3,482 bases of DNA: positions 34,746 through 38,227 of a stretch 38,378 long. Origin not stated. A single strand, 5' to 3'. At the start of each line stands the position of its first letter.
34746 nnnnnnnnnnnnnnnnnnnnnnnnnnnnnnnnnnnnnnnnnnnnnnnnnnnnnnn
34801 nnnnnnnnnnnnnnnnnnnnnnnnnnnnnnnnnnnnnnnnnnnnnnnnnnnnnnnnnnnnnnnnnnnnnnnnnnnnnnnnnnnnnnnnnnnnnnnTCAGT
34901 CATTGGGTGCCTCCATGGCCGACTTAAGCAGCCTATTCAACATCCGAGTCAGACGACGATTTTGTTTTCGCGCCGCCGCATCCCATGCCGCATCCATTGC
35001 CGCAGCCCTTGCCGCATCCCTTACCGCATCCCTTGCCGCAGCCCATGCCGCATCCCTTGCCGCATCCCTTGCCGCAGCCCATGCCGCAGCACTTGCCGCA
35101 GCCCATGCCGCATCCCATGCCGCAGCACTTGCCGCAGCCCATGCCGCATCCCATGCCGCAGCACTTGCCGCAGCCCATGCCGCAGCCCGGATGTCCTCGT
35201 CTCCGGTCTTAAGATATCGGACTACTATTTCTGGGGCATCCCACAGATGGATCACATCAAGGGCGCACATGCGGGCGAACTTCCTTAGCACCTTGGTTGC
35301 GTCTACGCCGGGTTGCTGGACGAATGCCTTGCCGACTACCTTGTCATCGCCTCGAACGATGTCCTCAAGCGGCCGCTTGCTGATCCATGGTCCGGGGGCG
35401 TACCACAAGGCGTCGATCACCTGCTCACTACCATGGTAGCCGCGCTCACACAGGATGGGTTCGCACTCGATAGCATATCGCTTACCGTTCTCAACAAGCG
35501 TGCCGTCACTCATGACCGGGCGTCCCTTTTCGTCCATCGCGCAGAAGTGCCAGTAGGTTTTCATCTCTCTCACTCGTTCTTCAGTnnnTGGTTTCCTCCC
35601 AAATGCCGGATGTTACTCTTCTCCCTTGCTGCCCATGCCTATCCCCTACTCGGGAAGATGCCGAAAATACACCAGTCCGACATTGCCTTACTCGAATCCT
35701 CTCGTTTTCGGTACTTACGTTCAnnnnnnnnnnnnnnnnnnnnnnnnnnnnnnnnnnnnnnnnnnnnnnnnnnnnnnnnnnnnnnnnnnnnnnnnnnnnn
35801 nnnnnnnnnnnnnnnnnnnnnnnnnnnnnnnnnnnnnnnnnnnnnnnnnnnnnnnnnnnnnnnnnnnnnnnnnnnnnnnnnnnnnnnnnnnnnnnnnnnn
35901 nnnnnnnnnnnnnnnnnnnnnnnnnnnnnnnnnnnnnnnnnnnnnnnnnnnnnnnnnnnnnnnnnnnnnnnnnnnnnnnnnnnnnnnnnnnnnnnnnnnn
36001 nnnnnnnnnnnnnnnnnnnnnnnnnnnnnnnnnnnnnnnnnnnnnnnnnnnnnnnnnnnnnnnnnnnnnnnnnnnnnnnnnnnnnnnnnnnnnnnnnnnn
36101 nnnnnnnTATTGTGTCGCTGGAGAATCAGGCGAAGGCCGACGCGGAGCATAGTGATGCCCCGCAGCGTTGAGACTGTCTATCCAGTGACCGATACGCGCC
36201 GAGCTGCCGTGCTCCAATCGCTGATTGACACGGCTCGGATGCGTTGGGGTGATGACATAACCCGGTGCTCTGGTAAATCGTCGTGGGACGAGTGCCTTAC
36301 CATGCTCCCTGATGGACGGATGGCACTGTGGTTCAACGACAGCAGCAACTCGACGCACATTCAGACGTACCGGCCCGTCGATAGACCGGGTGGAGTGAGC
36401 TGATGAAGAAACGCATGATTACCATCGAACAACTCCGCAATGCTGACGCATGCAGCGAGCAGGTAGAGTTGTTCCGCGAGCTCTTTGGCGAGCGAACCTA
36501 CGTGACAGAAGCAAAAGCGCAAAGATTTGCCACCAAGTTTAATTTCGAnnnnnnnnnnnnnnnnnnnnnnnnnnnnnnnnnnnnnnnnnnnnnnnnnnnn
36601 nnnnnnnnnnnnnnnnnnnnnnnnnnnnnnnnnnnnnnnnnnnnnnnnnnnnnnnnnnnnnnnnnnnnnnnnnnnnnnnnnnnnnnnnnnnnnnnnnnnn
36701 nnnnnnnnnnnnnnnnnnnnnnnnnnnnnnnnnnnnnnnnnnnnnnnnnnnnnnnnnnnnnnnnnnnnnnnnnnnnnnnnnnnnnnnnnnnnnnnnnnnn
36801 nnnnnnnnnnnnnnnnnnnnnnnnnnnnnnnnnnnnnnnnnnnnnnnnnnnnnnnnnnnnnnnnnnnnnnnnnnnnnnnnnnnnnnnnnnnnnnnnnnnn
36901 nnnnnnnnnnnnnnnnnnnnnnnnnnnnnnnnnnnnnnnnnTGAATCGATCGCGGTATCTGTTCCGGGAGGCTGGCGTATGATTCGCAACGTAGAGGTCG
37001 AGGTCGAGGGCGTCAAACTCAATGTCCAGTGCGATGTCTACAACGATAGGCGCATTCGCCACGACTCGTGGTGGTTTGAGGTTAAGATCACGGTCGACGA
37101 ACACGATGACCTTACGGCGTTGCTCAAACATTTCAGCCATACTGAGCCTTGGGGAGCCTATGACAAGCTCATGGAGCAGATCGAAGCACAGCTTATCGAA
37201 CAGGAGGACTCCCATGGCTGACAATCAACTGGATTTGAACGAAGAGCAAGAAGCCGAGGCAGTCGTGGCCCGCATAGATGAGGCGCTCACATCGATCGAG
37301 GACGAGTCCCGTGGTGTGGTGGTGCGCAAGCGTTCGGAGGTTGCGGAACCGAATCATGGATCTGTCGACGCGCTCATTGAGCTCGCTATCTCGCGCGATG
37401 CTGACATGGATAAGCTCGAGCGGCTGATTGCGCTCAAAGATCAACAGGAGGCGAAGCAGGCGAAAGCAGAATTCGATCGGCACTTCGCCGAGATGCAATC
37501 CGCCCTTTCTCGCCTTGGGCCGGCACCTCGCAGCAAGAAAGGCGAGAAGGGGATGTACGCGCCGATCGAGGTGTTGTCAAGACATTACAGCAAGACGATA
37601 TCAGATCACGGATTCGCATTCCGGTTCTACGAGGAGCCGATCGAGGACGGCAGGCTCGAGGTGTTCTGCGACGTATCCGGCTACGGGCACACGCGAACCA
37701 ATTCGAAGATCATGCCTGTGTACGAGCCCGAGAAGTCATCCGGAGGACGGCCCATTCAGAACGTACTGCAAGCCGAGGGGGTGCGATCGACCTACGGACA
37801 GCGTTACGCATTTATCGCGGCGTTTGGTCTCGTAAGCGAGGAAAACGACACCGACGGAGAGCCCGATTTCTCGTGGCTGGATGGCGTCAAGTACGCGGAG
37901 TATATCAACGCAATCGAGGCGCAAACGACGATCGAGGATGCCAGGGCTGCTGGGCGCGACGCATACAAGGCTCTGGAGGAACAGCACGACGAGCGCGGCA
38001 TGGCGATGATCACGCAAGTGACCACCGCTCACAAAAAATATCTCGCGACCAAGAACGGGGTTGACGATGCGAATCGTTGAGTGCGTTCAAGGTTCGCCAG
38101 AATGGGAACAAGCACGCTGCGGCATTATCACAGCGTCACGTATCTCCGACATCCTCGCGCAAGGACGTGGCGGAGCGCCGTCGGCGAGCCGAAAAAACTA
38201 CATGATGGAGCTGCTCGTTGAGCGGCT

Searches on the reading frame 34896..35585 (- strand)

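Call 20: search_protein_families(library=pfam, max_evalue=0.01, proteins=[window:34896-35585:-])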
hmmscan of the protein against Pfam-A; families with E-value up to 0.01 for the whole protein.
window:34896-35585:- (229 aa): 0 families

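Call 58: search_protein_families(library=phrogs, max_evalue=0.001, proteins=[window:34896-35585:-])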
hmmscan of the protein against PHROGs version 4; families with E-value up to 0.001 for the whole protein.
window:34896-35585:- (229 aa): 2 families
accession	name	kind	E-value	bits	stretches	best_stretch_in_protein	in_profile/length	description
phrog_18326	-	unknown function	3.1e-17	63.8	1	98-217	64-191/203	-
phrog_3416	-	unknown function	0.00027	21.9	1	127-207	135-217/248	-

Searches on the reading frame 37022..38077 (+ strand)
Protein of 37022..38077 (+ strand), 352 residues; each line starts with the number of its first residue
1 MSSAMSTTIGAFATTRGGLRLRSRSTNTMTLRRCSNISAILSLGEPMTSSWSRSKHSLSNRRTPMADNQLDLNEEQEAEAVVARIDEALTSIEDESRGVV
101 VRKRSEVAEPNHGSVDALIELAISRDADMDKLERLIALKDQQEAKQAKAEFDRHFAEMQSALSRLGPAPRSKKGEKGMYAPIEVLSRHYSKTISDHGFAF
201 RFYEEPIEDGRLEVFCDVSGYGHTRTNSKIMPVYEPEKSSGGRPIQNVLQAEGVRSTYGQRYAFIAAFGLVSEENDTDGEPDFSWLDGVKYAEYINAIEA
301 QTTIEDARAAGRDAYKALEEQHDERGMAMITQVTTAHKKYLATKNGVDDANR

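Call 20: search_protein_families(library=pfam, max_evalue=0.01, proteins=[window:37022-38077:+])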
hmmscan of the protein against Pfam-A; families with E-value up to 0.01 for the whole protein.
window:37022-38077:+ (352 aa): 1 family
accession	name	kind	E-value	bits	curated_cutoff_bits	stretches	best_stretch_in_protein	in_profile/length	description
PF04404.17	ERF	-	1e-08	35.7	25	1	158-308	5-144/153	ERF superfamily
